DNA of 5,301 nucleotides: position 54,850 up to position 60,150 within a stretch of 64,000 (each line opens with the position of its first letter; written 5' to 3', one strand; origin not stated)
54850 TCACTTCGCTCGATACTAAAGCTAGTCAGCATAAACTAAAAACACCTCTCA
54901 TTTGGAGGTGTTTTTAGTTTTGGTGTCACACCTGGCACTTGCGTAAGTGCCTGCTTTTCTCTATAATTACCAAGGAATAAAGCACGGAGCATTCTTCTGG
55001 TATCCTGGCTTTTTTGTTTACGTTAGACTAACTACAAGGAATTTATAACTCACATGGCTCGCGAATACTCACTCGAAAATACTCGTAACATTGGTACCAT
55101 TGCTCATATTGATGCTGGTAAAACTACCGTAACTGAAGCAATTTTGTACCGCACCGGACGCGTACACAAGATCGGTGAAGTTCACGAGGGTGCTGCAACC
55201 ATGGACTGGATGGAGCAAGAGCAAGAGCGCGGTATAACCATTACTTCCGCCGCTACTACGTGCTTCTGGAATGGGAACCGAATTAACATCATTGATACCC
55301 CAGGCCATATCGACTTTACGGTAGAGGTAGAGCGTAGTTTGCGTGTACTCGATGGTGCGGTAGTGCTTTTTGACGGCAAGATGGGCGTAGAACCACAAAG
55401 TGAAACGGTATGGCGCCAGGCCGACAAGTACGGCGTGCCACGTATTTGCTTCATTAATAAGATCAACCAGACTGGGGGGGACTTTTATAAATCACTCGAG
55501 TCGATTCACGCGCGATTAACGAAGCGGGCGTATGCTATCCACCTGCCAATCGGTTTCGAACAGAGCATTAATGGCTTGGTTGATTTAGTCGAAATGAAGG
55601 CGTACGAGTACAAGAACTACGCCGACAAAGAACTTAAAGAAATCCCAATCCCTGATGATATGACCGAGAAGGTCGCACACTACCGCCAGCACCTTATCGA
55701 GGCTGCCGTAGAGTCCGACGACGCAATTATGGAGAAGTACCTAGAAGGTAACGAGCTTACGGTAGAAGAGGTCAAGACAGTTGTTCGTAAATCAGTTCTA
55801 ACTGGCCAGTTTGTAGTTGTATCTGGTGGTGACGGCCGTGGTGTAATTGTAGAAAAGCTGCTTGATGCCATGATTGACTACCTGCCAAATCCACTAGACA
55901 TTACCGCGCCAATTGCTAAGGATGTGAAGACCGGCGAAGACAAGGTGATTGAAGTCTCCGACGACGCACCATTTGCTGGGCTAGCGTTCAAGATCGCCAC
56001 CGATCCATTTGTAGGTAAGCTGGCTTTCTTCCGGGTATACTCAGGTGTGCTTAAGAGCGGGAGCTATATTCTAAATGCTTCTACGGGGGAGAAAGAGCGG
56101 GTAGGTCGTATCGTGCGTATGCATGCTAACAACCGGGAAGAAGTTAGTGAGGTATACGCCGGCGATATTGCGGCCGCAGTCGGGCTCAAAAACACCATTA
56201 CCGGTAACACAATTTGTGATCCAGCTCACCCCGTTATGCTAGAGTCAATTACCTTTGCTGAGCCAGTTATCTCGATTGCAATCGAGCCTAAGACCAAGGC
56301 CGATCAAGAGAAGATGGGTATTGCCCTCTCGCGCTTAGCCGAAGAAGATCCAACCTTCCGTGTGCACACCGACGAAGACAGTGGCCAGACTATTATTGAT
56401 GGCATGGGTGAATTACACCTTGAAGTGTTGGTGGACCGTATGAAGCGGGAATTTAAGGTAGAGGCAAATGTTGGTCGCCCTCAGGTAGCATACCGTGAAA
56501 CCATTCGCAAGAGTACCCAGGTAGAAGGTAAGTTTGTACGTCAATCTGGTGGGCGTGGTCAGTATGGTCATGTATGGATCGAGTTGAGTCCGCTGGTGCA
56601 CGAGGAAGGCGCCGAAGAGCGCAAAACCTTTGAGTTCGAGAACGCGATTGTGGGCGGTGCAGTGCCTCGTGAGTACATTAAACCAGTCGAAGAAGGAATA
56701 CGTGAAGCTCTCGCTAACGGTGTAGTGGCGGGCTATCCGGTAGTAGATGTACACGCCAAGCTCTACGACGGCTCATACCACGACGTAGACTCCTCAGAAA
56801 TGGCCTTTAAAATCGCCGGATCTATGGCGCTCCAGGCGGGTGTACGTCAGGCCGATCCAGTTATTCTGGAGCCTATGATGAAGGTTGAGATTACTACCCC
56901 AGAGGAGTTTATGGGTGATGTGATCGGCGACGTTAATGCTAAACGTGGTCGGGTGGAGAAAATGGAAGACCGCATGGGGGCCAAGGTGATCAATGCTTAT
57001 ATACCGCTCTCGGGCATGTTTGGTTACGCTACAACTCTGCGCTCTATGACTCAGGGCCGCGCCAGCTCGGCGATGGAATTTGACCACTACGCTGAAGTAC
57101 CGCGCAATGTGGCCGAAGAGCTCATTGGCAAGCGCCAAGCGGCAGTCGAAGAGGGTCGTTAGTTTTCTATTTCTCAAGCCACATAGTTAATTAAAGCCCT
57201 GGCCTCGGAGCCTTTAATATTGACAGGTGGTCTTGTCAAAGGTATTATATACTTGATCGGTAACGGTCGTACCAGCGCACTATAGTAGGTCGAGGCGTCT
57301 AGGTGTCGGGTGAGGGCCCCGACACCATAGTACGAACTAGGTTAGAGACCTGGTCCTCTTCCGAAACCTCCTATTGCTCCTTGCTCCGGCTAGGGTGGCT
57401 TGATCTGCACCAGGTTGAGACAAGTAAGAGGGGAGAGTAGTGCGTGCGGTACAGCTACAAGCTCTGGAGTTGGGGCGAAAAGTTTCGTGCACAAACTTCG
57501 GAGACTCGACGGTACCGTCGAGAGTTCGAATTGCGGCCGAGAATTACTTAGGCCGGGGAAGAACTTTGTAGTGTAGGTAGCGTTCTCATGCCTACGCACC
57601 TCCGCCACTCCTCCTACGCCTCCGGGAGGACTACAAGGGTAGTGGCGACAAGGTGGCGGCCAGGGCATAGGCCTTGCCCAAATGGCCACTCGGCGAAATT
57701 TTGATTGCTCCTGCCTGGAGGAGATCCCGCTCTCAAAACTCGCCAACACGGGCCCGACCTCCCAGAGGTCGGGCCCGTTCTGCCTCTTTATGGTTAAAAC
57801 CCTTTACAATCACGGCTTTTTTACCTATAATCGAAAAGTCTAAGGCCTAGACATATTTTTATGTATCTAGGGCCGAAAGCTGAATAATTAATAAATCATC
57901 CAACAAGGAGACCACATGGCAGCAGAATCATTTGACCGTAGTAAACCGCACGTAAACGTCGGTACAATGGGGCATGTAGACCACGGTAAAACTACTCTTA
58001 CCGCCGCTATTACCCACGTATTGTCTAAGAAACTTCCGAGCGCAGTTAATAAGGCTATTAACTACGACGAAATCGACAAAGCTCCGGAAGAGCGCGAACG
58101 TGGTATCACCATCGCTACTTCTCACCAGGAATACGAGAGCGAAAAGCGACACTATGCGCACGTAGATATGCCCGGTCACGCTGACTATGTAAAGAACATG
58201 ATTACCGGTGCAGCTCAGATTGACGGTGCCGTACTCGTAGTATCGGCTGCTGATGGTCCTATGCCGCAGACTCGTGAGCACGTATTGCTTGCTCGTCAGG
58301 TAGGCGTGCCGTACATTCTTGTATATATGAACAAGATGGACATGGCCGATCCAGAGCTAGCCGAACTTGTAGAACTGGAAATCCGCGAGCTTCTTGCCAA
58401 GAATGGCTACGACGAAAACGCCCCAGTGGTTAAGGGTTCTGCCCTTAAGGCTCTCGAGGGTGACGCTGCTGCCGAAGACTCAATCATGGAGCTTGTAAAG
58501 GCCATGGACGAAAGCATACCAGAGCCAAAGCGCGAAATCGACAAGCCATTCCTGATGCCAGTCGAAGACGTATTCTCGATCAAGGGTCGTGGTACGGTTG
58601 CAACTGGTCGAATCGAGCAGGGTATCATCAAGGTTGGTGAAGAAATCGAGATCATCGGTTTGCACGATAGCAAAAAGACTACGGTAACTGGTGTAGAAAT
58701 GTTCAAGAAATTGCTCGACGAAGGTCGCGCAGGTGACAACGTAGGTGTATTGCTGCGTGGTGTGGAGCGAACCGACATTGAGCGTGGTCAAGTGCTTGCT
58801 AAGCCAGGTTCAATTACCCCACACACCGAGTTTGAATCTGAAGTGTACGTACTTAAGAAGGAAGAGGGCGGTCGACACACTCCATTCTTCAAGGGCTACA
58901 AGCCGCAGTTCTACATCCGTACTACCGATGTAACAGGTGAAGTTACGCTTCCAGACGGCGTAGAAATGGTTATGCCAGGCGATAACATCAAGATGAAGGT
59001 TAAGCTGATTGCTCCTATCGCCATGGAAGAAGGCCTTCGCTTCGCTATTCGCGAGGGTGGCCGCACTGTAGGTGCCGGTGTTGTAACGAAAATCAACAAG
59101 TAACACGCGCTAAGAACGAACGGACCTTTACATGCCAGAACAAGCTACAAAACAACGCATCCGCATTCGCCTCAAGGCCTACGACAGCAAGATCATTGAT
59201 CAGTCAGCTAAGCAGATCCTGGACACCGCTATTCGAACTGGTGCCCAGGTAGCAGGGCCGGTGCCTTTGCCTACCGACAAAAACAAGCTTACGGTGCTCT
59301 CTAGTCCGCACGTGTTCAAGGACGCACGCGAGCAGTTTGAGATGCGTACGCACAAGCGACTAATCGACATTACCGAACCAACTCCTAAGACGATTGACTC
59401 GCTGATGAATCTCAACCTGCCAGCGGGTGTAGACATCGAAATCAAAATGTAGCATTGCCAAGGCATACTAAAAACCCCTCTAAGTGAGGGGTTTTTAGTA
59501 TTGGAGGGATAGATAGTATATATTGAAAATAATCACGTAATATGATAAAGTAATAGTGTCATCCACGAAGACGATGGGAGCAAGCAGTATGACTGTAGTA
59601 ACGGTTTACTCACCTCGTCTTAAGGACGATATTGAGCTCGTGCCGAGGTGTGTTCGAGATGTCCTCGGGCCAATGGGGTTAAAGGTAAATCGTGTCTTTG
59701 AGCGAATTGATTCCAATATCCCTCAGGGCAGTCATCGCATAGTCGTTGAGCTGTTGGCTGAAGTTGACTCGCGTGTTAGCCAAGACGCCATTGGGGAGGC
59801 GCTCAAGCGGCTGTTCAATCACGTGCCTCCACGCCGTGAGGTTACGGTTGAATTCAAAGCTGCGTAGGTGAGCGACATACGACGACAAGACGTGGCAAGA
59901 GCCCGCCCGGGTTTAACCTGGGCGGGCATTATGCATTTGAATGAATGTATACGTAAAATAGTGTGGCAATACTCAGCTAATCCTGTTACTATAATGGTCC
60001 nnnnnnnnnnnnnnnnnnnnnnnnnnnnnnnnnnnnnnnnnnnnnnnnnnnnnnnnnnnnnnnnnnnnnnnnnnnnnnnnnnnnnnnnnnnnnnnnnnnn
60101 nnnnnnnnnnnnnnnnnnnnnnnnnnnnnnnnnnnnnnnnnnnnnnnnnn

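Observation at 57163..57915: fusA and tuf are split by about 750 bp carrying a second promoter-to-terminator, ORF-free unit of about 520 nt: second candidate large ncRNA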

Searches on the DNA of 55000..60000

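Call 54: search_with_rna_model(model_id=R1, source=window, start=55000, end=60000, filters=off, max_evalue=10, show_alignments=2)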
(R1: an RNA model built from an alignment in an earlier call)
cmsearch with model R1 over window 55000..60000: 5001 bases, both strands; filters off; matches with E-value up to 10: 22.
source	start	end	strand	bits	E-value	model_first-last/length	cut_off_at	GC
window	57493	57599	+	20.3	0.00031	1-131/131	no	0.52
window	58709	58763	+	6.4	0.59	1-131/131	no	0.55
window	59899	59938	-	5.4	1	1-131/131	no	0.6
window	57571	57660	-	5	1.3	1-131/131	no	0.63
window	58920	59060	+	5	1.3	1-131/131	no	0.5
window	57746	57818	-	4.3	1.8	1-131/131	no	0.56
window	56271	56286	+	4.2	2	27-42/131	no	0.5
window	56271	56286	-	4.2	2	27-42/131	no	0.5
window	59362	59430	+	3.9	2.3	1-131/131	no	0.49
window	59433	59450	-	3.8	2.4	108-125/131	no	0.28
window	58092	58198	-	3.5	2.8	1-131/131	no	0.51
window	58957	58976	-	3.3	3.3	107-126/131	no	0.5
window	59899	59952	+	3.2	3.4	1-131/131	no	0.52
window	57829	57873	+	2.6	4.6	1-131/131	no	0.36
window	59217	59331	-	2.5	4.9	1-131/131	no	0.58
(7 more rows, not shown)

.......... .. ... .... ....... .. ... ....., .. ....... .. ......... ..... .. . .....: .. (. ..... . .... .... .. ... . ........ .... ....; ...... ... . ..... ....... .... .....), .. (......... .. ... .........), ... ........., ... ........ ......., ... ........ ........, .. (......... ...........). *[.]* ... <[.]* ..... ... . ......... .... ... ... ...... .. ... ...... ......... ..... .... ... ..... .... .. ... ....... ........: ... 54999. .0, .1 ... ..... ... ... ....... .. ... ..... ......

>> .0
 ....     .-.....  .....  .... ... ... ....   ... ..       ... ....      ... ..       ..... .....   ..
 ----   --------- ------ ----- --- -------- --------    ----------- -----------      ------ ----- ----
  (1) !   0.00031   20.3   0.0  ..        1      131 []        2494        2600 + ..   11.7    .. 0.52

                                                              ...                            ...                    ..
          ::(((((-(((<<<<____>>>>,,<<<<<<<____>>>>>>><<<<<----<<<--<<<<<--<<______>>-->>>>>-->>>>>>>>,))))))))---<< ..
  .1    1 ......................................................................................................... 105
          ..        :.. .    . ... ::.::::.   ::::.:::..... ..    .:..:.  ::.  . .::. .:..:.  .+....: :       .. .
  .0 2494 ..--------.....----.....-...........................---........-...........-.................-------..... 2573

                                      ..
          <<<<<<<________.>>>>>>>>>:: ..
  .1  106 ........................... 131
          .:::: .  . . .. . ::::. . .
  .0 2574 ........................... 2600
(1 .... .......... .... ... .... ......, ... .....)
